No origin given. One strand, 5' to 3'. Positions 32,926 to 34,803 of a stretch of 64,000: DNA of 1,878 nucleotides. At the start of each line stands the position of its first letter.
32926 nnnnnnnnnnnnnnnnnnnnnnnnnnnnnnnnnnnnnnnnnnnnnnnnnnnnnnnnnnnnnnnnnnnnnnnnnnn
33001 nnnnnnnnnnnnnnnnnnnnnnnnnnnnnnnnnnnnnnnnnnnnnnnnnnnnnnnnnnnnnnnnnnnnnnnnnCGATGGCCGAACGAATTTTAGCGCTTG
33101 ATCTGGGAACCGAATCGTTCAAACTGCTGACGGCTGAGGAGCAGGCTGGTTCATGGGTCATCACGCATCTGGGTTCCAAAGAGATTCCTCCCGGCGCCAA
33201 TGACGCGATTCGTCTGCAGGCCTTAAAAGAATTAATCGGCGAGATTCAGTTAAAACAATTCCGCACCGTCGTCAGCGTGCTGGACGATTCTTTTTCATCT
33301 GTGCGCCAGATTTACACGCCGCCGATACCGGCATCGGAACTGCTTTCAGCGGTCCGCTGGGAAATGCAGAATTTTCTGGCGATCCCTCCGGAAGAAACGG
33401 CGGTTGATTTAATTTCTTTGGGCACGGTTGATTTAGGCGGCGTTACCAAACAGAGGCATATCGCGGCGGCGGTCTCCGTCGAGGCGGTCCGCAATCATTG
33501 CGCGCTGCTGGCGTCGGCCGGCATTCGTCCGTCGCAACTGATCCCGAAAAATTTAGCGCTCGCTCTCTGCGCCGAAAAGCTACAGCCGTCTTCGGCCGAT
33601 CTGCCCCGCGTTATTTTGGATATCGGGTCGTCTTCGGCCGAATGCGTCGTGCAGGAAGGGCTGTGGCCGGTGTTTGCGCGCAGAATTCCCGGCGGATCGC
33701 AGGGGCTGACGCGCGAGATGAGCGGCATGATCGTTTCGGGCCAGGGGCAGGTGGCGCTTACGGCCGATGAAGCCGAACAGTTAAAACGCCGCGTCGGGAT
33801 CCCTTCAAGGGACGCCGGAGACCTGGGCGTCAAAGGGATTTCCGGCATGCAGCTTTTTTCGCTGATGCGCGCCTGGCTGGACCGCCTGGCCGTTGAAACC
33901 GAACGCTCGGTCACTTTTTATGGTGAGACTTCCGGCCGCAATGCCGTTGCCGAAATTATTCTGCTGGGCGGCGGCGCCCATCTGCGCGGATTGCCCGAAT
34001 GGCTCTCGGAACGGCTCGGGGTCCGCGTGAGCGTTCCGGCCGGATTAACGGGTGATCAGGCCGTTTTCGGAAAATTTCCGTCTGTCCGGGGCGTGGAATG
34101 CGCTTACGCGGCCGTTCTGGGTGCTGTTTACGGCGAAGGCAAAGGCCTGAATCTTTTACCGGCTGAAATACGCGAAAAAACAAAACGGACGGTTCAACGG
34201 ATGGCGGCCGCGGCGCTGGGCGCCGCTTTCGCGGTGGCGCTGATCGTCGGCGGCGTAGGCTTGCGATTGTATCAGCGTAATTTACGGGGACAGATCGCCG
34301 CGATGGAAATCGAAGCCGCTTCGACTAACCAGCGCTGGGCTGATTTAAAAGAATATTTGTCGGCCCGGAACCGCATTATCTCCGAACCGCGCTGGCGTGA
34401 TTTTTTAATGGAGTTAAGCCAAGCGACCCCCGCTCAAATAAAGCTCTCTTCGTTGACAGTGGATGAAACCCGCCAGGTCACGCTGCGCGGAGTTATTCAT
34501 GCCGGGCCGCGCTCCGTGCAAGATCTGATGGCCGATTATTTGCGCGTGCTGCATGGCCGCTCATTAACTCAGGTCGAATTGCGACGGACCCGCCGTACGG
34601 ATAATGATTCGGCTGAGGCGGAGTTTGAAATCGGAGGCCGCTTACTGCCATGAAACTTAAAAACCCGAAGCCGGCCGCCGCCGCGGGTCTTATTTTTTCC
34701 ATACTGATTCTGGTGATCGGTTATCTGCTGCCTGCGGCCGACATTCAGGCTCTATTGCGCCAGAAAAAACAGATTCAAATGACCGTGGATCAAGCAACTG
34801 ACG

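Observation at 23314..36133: T4P/T2SS-hybrid pilus cluster with no secretin, three interleaved two-component modules and a terminal transglutaminase-like protease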

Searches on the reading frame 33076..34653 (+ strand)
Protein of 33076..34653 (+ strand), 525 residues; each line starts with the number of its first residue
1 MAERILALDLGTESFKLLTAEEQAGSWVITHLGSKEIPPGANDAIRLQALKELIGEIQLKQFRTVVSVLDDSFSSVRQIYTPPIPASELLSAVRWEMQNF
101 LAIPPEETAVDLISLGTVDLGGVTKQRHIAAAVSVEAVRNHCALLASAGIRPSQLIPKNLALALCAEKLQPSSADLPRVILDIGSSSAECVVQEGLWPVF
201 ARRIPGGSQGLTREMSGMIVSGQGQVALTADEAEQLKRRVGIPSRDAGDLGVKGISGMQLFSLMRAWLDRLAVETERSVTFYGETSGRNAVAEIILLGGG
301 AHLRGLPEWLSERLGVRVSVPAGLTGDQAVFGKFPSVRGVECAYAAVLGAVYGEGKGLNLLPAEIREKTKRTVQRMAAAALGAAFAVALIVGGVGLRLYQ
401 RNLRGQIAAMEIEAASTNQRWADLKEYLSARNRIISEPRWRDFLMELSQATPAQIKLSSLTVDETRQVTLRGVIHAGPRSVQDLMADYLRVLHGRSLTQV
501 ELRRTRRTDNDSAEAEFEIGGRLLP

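Call 5: search_protein_families(library=pfam, max_evalue=1, proteins=[window:33076-34653:+])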
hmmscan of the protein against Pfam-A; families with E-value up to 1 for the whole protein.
window:33076-34653:+ (525 aa): 4 families
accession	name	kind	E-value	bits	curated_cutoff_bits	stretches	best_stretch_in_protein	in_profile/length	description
PF11104.14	PilM_2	-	2.3e-14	53.5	27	1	8-320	2-304/340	Type IV pilus assembly protein PilM;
PF14450.12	FtsA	-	2.4e-05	25.1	31.8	1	179-322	1-113/127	Cell division protein FtsA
PF06723.19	MreB_Mbl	-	0.00072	18.9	27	1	293-320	276-303/327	MreB/Mbl protein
PF05137.18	PilN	-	0.031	14.7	22.8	1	443-474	2-32/78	Fimbrial assembly protein (PilN)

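Call 14: find_homologous_proteins(query=window:33076-34653:+, max_evalue=0.00001)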
Query window:33076-34653:+ (525 aa): 7 proteins with E <= 0.00001 among 8000 candidates.
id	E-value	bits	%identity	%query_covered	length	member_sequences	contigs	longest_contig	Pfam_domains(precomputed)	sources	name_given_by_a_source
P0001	0.0e+0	1043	91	100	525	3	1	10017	PF11104.15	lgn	-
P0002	3.3e-104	368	41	99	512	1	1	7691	PF14450.13,PF11104.15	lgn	-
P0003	1.3e-100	356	45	84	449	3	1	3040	PF06723.20,PF11104.15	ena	-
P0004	6.0e-98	347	40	99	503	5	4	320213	PF11104.15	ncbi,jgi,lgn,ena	-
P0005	7.5e-55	205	29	98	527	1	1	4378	PF06723.20,PF14450.13,PF11104.15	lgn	-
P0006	2.6e-7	48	24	44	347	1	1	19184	PF25216.1,PF14450.13,PF11104.15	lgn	-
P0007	9.3e-7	46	24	57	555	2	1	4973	PF14450.13,PF11104.15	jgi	jgi:type IV pilus assembly protein PilM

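Call 15: find_encoding_contigs(protein=P0004, flank=10000, max_places=4)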
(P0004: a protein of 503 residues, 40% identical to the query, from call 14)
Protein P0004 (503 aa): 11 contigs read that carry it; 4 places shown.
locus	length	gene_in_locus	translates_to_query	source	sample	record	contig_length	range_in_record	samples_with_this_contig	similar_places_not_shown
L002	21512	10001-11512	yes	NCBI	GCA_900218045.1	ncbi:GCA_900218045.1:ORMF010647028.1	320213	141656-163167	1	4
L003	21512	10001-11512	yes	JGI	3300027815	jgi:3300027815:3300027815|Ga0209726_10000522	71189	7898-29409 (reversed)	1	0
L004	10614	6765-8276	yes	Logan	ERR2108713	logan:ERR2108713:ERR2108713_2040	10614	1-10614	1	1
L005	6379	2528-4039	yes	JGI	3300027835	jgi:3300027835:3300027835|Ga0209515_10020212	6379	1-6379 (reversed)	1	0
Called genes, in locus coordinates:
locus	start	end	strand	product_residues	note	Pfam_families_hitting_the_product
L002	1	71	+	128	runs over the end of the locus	PF00072:Response_reg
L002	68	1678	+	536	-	PF13185:GAF_2, PF01590:GAF, PF13492:GAF_3, PF00512:HisKA, PF02518:HATPase_c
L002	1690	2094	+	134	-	PF00072:Response_reg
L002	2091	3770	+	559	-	PF05157:MshEN, PF00437:T2SSE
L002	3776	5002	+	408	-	PF28597:T2SSF_N, PF00482:T2SSF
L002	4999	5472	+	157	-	PF07963:N_methyl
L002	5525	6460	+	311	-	PF00512:HisKA, PF02518:HATPase_c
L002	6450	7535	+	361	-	PF00072:Response_reg (weak), PF00512:HisKA, PF02518:HATPase_c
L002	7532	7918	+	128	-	PF00072:Response_reg, PF03709:OKR_DC_1_N (weak)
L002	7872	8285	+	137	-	PF07963:N_methyl (weak)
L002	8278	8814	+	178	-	-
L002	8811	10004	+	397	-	-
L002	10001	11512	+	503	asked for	PF11104:PilM_2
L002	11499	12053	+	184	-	PF04350:PilO (weak)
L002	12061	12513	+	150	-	-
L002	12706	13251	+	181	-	PF06035:Peptidase_C93 (weak)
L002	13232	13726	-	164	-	PF00160:Pro_isomerase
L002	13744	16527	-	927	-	PF08471:Ribonuc_red_2_N, PF02867:Ribonuc_red_lgC, PF12637:TSCPD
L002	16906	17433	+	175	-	PF08819:DUF1802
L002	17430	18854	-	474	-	PF07238:PilZ (weak), PF00437:T2SSE, PF25199:nSTAND_NTPase5 (faint), PF13401:AAA_22 (weak)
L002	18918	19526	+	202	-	PF04542:Sigma70_r2, PF08281:Sigma70_r4_2, PF04545:Sigma70_r4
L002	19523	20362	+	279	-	PF13490:zf-HC2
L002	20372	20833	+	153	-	PF23892:Ig_CycH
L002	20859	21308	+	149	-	PF02681:DUF212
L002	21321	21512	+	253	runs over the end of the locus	PF01476:LysM, PF03734:YkuD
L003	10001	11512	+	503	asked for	PF11104:PilM_2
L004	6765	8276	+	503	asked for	PF11104:PilM_2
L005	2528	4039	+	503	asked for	PF11104:PilM_2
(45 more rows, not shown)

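Call 16: find_encoding_contigs(protein=P0001, flank=10000, max_places=3)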
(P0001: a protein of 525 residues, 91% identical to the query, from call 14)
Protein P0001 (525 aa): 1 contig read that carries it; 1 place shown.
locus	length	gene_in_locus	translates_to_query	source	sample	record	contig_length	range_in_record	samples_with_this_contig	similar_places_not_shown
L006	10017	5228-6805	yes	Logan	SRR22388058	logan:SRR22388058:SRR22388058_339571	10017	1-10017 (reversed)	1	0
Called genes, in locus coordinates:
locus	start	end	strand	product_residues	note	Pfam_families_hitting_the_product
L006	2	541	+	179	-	?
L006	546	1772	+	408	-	PF28597:T2SSF_N, PF00482:T2SSF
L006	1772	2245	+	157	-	PF07963:N_methyl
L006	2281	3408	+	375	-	PF00072:Response_reg, PF00512:HisKA, PF02518:HATPase_c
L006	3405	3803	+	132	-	PF07963:N_methyl (weak)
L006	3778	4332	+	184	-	-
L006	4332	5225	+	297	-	PF00754:F5_F8_type_C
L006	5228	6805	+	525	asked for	PF11104:PilM_2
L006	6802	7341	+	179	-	PF04350:PilO (weak)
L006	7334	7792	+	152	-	-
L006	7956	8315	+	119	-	PF04473:DUF553, PF06035:Peptidase_C93 (weak), PF01841:Transglut_core (weak)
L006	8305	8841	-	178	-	PF00160:Pro_isomerase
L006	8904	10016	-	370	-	?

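Call 20: find_related_loci(query=A1, collection=genome_contigs, flank=10000)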
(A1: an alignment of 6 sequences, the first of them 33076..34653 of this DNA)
Query A1 (525 aa) in genome_contigs; peptide patterns used: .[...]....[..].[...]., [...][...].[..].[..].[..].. (x = any residue, [..] = any of these).
599 stretches matched a pattern (row limit reached: there are more); 33 encode a relative of the query (tblastn E <= 1e-3); 33 distinct loci.
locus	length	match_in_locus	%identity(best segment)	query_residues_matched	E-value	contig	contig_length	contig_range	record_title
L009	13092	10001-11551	41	3-523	5e-111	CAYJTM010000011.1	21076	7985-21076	MAG TPA_asm: uncultured Planctomycetia bacterium isolate ERP125453_co1_224 genome assembly, contig: NODE_2413_length_210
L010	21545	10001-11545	40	5-519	6e-110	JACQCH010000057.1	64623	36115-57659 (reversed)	MAG: Candidatus Omnitrophota bacterium isolate NC_groundwater_963_Pr1_S-0.2um_59_43 Montesol18-Sp2_coassembly_scaffold_7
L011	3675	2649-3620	50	3-326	3e-101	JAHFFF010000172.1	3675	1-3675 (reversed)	MAG: Candidatus Omnitrophota bacterium isolate nzgw286 NODE_25853_length_3676_cov_3.687201, whole genome shotgun sequenc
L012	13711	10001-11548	39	4-519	1e-98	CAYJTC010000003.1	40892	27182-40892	MAG TPA_asm: uncultured Planctomycetia bacterium isolate ERP125453_co1_454 genome assembly, contig: NODE_732_length_4089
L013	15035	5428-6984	38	3-523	8e-99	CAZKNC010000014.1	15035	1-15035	MAG TPA_asm: uncultured Planctomycetia bacterium isolate binchicken_co95_84 genome assembly, contig: NODE_1903_length_15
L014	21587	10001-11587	29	3-519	2e-64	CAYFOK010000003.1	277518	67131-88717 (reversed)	MAG TPA_asm: uncultured Candidatus Scalindua sp. isolate ERP019367_co2_59 genome assembly, contig: NODE_34_length_277518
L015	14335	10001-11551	30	3-521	6e-64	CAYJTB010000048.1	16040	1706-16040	MAG TPA_asm: uncultured bacterium isolate ERP125453_co1_402 genome assembly, contig: NODE_3761_length_16040_cov_9.462434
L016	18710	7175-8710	40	3-519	3e-105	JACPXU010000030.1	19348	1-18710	MAG: Candidatus Omnitrophota bacterium isolate NC_groundwater_845_Pr1_B-0.1um_65_10 Montesol18_Bp1_scaffold_440988, whol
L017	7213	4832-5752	24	3-320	1e-10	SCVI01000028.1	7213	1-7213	MAG: Patescibacteria group bacterium isolate GW715_bin.47 GW715_bin.47-49057, whole genome shotgun sequence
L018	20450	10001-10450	24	162-318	1e-9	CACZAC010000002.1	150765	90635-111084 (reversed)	MAG: uncultured Bacteroidales bacterium isolate RUG12435 genome assembly, contig: RUG12435_asm_2, whole genome shotgun s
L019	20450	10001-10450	24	162-318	2e-9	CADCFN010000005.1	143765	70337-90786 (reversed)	MAG: uncultured Bacteroidales bacterium isolate RUG14590 genome assembly, contig: RUG14590_asm_5, whole genome shotgun s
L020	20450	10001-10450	25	162-318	4e-9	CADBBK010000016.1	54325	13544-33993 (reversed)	MAG: uncultured Bacteroidales bacterium isolate RUG13812 genome assembly, contig: RUG13812_asm_16, whole genome shotgun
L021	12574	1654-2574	23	3-308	4e-9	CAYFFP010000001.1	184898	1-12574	MAG TPA_asm: uncultured Candidatus Saccharibacteria bacterium isolate ERP013524_co1_51 genome assembly, contig: NODE_5_l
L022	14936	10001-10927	24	5-308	7e-9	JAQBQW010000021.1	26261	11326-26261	MAG: Parcubacteria group bacterium isolate RYN_383 scaffold_310035, whole genome shotgun sequence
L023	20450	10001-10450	24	162-318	8e-9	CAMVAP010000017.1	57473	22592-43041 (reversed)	MAG TPA_asm: uncultured Prevotellaceae bacterium isolate SRR8387716_bin.91_metaWRAP_v1.3_MAG genome assembly, contig: ER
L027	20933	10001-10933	27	6-332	1e-8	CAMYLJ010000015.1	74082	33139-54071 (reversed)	MAG: uncultured delta proteobacterium isolate FCS_M_Myxococcota_02 genome assembly, contig: scaffold_178, whole genome s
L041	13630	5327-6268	24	6-318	1e-6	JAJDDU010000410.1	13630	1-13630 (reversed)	MAG: Phycisphaerae bacterium isolate OFTM5 OFTM5_409, whole genome shotgun sequence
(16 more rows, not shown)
